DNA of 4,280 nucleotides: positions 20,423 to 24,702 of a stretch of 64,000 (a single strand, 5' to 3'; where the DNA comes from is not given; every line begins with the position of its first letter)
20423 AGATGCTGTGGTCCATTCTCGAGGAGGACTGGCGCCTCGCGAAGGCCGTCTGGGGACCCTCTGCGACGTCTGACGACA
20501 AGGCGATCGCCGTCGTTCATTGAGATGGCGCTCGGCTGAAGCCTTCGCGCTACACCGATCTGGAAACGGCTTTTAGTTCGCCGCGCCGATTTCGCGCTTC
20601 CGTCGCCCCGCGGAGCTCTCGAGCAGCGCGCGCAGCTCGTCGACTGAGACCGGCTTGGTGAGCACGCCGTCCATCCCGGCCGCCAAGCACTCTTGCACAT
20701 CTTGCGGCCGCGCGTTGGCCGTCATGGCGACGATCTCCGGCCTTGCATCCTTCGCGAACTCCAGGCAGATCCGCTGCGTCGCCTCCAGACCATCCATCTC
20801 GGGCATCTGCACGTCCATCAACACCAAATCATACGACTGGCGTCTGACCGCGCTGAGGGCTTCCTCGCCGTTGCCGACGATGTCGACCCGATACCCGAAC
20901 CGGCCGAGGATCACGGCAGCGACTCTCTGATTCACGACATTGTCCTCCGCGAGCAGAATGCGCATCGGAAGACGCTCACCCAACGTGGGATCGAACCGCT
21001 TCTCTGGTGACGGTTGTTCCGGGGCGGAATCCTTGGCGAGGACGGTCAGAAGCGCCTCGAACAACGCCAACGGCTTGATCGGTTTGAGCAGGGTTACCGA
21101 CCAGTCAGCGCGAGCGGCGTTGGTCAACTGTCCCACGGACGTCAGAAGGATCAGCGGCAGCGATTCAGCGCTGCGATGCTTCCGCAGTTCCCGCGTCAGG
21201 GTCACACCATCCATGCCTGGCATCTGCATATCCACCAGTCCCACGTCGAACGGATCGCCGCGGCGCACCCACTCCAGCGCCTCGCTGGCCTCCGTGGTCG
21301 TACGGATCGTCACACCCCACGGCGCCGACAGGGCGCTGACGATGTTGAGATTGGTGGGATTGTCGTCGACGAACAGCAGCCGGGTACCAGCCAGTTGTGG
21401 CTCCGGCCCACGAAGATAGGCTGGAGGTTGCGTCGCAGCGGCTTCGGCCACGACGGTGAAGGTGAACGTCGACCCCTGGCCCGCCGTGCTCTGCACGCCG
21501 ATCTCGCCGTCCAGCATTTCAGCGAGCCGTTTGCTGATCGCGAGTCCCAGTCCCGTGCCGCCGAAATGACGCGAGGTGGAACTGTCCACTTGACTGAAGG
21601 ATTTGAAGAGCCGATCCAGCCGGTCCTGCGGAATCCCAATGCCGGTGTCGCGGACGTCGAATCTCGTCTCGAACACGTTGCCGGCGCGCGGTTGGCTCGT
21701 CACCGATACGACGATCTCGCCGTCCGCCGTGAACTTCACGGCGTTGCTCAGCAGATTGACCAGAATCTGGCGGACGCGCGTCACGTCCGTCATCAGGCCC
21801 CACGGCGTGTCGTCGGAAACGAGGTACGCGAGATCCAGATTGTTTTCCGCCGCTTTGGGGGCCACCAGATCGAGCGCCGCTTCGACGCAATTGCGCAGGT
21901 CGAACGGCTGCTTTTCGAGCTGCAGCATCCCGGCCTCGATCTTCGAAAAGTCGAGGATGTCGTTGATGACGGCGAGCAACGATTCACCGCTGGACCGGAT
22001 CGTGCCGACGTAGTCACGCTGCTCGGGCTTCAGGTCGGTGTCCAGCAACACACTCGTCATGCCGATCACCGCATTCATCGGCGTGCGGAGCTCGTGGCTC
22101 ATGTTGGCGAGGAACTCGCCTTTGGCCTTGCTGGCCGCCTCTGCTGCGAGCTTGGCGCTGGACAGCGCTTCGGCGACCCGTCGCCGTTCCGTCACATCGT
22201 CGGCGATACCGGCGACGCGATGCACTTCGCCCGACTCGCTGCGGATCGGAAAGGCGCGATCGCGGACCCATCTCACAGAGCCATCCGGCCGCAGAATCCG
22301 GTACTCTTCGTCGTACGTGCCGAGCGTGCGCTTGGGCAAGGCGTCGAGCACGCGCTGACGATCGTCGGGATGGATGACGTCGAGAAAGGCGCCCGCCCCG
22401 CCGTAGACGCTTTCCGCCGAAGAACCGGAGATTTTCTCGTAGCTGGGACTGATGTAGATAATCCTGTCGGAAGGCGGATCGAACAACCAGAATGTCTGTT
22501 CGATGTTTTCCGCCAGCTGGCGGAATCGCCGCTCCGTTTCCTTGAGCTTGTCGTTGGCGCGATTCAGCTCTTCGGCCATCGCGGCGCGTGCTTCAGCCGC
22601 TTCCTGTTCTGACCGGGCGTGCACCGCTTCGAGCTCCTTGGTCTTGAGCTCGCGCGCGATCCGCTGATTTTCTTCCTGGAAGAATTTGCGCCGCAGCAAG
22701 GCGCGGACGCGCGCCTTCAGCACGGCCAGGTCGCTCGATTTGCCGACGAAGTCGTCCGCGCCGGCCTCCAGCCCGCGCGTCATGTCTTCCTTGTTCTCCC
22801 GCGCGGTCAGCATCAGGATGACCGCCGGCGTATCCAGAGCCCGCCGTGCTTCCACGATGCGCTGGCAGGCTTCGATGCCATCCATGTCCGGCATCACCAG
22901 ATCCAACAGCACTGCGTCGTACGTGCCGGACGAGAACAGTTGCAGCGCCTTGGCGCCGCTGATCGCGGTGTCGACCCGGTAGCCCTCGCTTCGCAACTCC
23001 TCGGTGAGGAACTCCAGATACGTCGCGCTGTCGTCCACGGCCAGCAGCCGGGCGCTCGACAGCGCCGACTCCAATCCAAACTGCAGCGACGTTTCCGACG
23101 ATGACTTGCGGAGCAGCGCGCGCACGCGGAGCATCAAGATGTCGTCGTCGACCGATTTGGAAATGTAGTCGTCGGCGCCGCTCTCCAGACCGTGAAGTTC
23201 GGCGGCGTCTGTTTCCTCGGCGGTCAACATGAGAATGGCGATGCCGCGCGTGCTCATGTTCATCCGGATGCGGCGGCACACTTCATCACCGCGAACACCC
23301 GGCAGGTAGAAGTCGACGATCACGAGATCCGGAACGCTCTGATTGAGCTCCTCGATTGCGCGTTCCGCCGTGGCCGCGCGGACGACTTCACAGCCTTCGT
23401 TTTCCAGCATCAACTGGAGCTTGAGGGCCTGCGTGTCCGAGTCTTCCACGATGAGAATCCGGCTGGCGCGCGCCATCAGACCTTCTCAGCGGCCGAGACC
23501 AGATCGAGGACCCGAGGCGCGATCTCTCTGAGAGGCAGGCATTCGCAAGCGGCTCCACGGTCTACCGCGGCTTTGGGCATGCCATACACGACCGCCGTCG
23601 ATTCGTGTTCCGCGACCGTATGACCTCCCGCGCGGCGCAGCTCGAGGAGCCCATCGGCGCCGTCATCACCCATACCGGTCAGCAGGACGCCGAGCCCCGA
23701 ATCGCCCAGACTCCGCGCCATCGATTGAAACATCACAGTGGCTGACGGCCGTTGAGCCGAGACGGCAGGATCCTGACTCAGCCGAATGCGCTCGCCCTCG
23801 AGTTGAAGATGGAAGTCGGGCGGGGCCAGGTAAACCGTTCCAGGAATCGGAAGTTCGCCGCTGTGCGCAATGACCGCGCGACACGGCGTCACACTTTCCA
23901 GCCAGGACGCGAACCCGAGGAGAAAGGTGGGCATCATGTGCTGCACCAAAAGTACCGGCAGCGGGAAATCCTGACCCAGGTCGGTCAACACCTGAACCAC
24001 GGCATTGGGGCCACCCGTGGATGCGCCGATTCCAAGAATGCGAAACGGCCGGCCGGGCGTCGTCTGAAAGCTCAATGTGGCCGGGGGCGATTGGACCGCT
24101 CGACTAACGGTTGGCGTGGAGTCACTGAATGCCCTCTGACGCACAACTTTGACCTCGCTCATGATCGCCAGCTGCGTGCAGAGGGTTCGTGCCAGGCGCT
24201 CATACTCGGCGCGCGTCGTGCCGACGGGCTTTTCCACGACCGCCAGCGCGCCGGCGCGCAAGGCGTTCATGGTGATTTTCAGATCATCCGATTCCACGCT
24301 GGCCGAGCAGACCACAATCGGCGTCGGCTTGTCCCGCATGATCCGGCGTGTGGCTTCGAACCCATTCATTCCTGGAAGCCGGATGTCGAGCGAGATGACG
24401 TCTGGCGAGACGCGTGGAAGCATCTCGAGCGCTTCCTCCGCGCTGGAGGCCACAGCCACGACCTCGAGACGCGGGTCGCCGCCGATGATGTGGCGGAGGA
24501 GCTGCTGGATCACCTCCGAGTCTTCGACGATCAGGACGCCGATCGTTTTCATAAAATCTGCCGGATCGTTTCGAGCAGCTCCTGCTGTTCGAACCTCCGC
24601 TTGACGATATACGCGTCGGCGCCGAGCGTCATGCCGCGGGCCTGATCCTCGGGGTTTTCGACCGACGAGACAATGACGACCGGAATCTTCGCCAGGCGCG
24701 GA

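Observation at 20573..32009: Wsp-like chemosensory cluster rewired to a multi-step phosphorelay instead of a GGDEF output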

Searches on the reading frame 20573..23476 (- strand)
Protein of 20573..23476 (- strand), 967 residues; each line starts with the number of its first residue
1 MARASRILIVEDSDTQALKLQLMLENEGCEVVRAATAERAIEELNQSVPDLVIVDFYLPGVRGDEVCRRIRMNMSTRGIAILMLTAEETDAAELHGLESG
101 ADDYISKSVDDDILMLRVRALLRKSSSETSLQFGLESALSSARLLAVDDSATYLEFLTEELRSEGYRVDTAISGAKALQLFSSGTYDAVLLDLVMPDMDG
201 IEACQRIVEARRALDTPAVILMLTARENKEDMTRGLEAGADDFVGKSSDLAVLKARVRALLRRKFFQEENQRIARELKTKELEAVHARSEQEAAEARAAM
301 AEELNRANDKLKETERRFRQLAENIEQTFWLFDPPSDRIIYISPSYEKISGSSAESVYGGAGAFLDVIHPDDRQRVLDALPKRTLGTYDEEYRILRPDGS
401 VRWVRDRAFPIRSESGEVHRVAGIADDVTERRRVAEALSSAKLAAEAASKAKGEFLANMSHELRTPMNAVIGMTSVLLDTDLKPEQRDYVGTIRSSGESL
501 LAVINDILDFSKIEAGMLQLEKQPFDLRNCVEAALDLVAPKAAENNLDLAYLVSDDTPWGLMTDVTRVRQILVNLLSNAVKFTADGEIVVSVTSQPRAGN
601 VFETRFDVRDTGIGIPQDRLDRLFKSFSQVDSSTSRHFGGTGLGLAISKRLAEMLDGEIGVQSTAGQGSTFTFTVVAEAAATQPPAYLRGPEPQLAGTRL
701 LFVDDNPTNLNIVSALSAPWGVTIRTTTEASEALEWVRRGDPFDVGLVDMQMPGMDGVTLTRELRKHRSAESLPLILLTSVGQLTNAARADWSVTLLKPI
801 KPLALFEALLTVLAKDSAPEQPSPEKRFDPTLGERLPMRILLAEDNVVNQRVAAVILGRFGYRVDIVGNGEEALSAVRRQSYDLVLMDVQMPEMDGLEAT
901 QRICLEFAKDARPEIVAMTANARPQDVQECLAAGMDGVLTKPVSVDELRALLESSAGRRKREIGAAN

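Call 4: search_protein_families(library=pfam, proteins=[window:20573-23476:-], max_evalue=0.01)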
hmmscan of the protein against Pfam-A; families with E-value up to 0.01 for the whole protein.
window:20573-23476:- (967 aa): 10 families
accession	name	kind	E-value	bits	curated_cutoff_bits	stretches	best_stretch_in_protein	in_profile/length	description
PF00072.30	Response_reg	-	6e-96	316.6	30.2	4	840-952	1-110/111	Response regulator receiver domain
PF02518.31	HATPase_c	-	1.1e-28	100.3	26.4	1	564-675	2-107/111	Histidine kinase-, DNA gyrase B-, and HSP90-like ATPase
PF00512.31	HisKA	-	6.6e-24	84.2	26.9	1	451-516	1-66/66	His Kinase A (phospho-acceptor) domain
PF08447.18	PAS_3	-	4.1e-21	75.5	25.6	1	339-425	1-89/89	PAS fold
PF23198.2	PDE8A_N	-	3.7e-13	50.1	29.6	1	7-89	13-96/147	PDE8A-like, N-terminal domain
PF08448.16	PAS_4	-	4.5e-09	37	23.1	1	338-433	16-110/110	PAS fold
PF13426.13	PAS_9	-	2.9e-08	34.4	27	1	329-430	4-103/103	PAS domain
PF00989.32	PAS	-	3.1e-07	30.8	22.6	1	317-428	2-113/113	PAS fold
PF13188.13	PAS_8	-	7.4e-05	23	21.8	1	316-373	1-55/65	PAS domain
PF13649.12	Methyltransf_25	-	0.0063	17.6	27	0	139-193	19-73/97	Methyltransferase domain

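Call 10: find_related_loci(query=window:20573-23476:-, collection=genome_contigs, flank=10000)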
Query window:20573-23476:- (967 aa) in genome_contigs; peptide patterns used: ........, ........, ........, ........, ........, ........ (x = any residue, [..] = any of these).
600 stretches matched a pattern (row limit reached: there are more); 597 encode a relative of the query (tblastn E <= 1e-3); the best 80 are kept; 80 distinct loci.
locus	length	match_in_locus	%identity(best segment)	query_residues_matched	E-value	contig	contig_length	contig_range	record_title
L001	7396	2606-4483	53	4-962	0e+0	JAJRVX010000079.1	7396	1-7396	MAG: Chloroflexota bacterium isolate Dive96_bin10.82 k141_847886, whole genome shotgun sequence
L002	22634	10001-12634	50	6-952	0e+0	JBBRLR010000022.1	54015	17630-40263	MAG: Thermomicrobiales bacterium isolate La1_maxbin2.054 LA1C_X2.054_k141_2846190L_54015_cov_17.5028, whole genome shotg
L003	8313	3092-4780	53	6-953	0e+0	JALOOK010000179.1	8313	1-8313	MAG: Oscillatoria sp. Prado101 scaffold_10751, whole genome shotgun sequence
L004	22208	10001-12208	43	3-952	0e+0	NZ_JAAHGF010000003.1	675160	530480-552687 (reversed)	MAG: Okeania sp. SIO1I7 1I7_NODE_3, whole genome shotgun sequence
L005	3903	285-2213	47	6-953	0e+0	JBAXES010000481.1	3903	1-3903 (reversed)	MAG: Chloroflexales bacterium isolate ELA251 MAG251_481, whole genome shotgun sequence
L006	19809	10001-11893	48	4-953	1e-175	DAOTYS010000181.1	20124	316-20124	MAG TPA_asm: Thermoflexales bacterium isolate H28_387 k137_1690539, whole genome shotgun sequence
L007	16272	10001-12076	46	6-953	2e-174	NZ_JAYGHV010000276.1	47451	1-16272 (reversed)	Spirulina sp. 06S082 NODE_67_length_47451_cov_4.129617, whole genome shotgun sequence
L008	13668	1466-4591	50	6-948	2e-173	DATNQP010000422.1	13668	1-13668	MAG TPA_asm: Leptolyngbyaceae cyanobacterium isolate SMAG_U16510 k141_306032, whole genome shotgun sequence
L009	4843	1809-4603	48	3-954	2e-174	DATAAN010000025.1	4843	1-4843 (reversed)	MAG TPA_asm: Actinomycetota bacterium isolate SMAG_U6673 k141_3815546, whole genome shotgun sequence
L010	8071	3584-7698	53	2-963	7e-170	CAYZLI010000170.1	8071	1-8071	MAG TPA_asm: uncultured Rhodocyclaceae bacterium isolate binchicken_co110_434 genome assembly, contig: NODE_19647_length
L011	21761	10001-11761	52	4-943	8e-169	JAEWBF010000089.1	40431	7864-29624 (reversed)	MAG: Verrucomicrobia bacterium isolate OH_PBB_241 k127_826619, whole genome shotgun sequence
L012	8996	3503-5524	46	3-958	2e-167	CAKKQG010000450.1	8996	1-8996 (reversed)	Anaerolineales bacterium isolate Hainich-H52-bin129-1 genome assembly, contig: H52-bin129_1_Hain_H52_02um_R3_6521_length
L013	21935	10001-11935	47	4-961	9e-167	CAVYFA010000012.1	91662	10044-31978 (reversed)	MAG: uncultured Chloroflexia bacterium isolate MFD09603.bin.2.172 genome assembly, contig: contig_35540, whole genome sh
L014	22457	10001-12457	43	3-965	1e-166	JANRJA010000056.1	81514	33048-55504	MAG: Oculatellaceae cyanobacterium bins.114 k141_3799806, whole genome shotgun sequence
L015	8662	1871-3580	51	6-966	3e-165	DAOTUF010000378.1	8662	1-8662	MAG TPA_asm: Chloroflexaceae bacterium isolate F17_46 k129_3230435, whole genome shotgun sequence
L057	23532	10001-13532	43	6-959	2e-150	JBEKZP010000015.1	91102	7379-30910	MAG: Terriglobales bacterium isolate SPRUCE 72 SPRUCE_72_15, whole genome shotgun sequence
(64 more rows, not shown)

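Call 29: search_protein_families(library=ncbifam, proteins=[window:20573-23476:-], max_evalue=0.001)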
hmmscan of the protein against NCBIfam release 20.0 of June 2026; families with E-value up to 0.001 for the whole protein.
window:20573-23476:- (967 aa): 163 families (the best 25 are shown)
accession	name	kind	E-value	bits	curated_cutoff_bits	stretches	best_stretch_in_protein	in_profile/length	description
NF008318.0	PRK11107.1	equivalog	1.7e-157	526.1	890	5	438-683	279-524/920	two-component sensor histidine kinase BarA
TIGR02956.1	TMAO_torS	equivalog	5.9e-152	507.9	676.5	4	440-818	452-825/967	TMAO reductase system sensor histidine kinase/response regulator TorS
NF008302.0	PRK11091.1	equivalog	4.9e-142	474.8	838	4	391-808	229-638/779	aerobic respiration two-component sensor histidine kinase ArcB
NF011874.0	PRK15347.1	equivalog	3.2e-138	462.3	852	5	435-690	381-625/921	two component system sensor kinase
NF041947.1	LuxQ_Vibrio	equivalog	3.1e-127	425.7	1200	4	410-810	431-836/843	quorum-sensing autoinducer 2 sensor kinase/phosphatase LuxQ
NF045901.1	HisKinLetSLeg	equivalog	2.5e-118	396.4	1650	5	438-676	279-517/906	two-component system sensor histidine kinase LetS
NF008099.0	PRK10841.1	equivalog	2.8e-115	386.1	920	5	427-675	445-688/949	two-component system sensor histidine kinase RcsC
NF038297.2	hybrid_HK_HrmK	equivalog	4.7e-107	359.1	725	4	434-780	217-572/607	hybrid histidine kinase/response regulator HrmK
NF008543.0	PRK11466.1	equivalog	5.8e-95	318.9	982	3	440-767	432-751/914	TMAO reductase system sensor histidine kinase/response regulator TorS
NF041880.1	EPS_EpsF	equivalog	2.7e-93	313.1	900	4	147-676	1-490/492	response regulator EpsF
NF007135.0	PRK09581.1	equivalog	4.2e-85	286.3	474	4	141-314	2-174/457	PleD family two-component system response regulator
NF007420.1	PRK09959.1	equivalog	1.1e-82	278.3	1995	4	426-804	686-1062/1197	acid-sensing system histidine kinase EvgS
NF041832.1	near_NosP_CTERM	subfamily_domain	6.7e-79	265.6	400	3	446-810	1-367/370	NahK/ErcS family hybrid sensor histidine kinase/response regulator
NF041733.1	resp_reg_CseB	equivalog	1.6e-78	263.2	350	4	143-280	2-134/228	two-component system response regulator CseB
TIGR02154.1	PhoB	equivalog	7.9e-78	260.8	296.2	4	5-130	3-128/226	phosphate regulon transcriptional regulator PhoB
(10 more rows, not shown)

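Call 57: search_protein_families(library=pfam, proteins=[L057:8531-9148:+, L057:9377-13120:+, L057:13038-13706:+], max_evalue=0.0001)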
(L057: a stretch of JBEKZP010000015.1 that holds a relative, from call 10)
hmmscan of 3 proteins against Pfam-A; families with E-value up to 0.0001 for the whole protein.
L057:8531-9148:+ (205 aa): 1 family
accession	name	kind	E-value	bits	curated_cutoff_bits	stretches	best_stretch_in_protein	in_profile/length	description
PF01627.28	Hpt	-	4.3e-11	43.3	24.6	1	112-194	1-83/84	Hpt domain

L057:9377-13120:+ (1247 aa): 10 families
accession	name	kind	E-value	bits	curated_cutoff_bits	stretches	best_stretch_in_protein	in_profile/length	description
PF08447.18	PAS_3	-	4.2e-49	165.2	25.6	2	248-335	2-88/89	PAS fold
PF00072.30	Response_reg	-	1.1e-45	154.7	30.2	2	1005-1116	1-108/111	Response regulator receiver domain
PF02518.31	HATPase_c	-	3.2e-31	108.5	26.4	1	723-837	1-109/111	Histidine kinase-, DNA gyrase B-, and HSP90-like ATPase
PF00512.31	HisKA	-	5.9e-22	77.9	26.9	1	612-676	2-66/66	His Kinase A (phospho-acceptor) domain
PF13426.13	PAS_9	-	1.2e-21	77.4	27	2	492-590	7-103/103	PAS domain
PF08448.16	PAS_4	-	7.5e-21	74.9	23.1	2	496-593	15-110/110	PAS fold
PF12729.13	4HB_MCP_1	-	4.6e-20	72.4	27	1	1-172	2-172/181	Four helix bundle sensory module for signal transduction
PF00989.32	PAS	-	7.5e-20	71.5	22.6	2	475-588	1-113/113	PAS fold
PF13188.13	PAS_8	-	7e-14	51.6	21.8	1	348-396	2-46/65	PAS domain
PF01627.28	Hpt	-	7.4e-09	36.2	24.6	1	1150-1232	1-83/84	Hpt domain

L057:13038-13706:+ (222 aa): 1 family
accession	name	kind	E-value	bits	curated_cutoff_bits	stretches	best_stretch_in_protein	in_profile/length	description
PF00072.30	Response_reg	-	4.2e-24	85.3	30.2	1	24-135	1-110/111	Response regulator receiver domain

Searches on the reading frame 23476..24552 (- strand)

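Call 4: search_protein_families(library=pfam, proteins=[window:23476-24552:-], max_evalue=0.01)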
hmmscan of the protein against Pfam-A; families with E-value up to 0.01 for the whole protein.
window:23476-24552:- (358 aa): 3 families
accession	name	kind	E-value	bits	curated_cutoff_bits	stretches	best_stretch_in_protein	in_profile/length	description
PF01339.22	CheB_methylest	-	2.9e-56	190.4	24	1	174-347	2-173/174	CheB methylesterase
PF00072.30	Response_reg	-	6.5e-22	78.2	30.2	1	6-112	1-103/111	Response regulator receiver domain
PF01408.29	GFO_IDH_MocA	-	0.00044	21.4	24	1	20-124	17-109/120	Oxidoreductase family, NAD-binding Rossmann fold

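Call 29: search_protein_families(library=ncbifam, proteins=[window:23476-24552:-], max_evalue=0.001)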
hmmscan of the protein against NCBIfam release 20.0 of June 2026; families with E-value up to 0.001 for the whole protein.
window:23476-24552:- (358 aa): 75 families (the best 25 are shown)
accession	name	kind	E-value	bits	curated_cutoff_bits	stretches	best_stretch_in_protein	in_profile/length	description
NF001965.0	PRK00742.1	subfamily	4.5e-97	325.4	293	1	2-353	2-354/357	chemotaxis-specific protein-glutamate methyltransferase CheB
NF009206.0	PRK12555.1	subfamily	2.2e-95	319.5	342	1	5-353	2-337/340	chemotaxis-specific protein-glutamate methyltransferase CheB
NF041367.1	CheY_Halo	equivalog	1.2e-15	57.9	200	1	6-110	1-101/114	chemotaxis protein CheY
NF007935.0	PRK10651.1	equivalog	5.9e-13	48.5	250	1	5-105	8-106/216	two-component system response regulator NarL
NF007969.0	PRK10693.1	equivalog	6.7e-13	48.4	329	1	6-127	10-127/337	two-component system response regulator RssB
NF008469.0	PRK11361.1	equivalog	1.7e-12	46.8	714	1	5-145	6-139/461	acetoacetate metabolism transcriptional regulator AtoC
NF011896.0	PRK15369.1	equivalog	2.2e-12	47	242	1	2-108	2-106/211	two component system response regulator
NF040689.1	MtrAB_MtrA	equivalog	2.7e-12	46.5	300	1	6-112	1-102/219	MtrAB system response regulator MtrA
NF041733.1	resp_reg_CseB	equivalog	4.1e-12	46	350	1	6-113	3-105/228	two-component system response regulator CseB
NF007018.1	PRK09483.1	equivalog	6.6e-12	45.5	280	1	4-108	2-104/217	UvrY/SirA/GacA family response regulator transcription factor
NF047785.1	respo_reg_MadR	equivalog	1.7e-11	43.8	300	1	5-114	2-112/209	MadR family response regulator transcription factor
NF052445.1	RespRegMctR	equivalog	1.9e-11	43.8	300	1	4-111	2-107/205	two-component system response regulator MctR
NF006900.1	PRK09390.1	equivalog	2.3e-11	43.6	255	1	5-114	6-111/203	response regulator FixJ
NF007135.0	PRK09581.1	equivalog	7.9e-11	41.4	474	1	6-113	5-110/457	PleD family two-component system response regulator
NF007708.0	PRK10403.1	equivalog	1.3e-10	41.1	343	1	5-97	8-101/215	nitrate/nitrite response regulator protein NarP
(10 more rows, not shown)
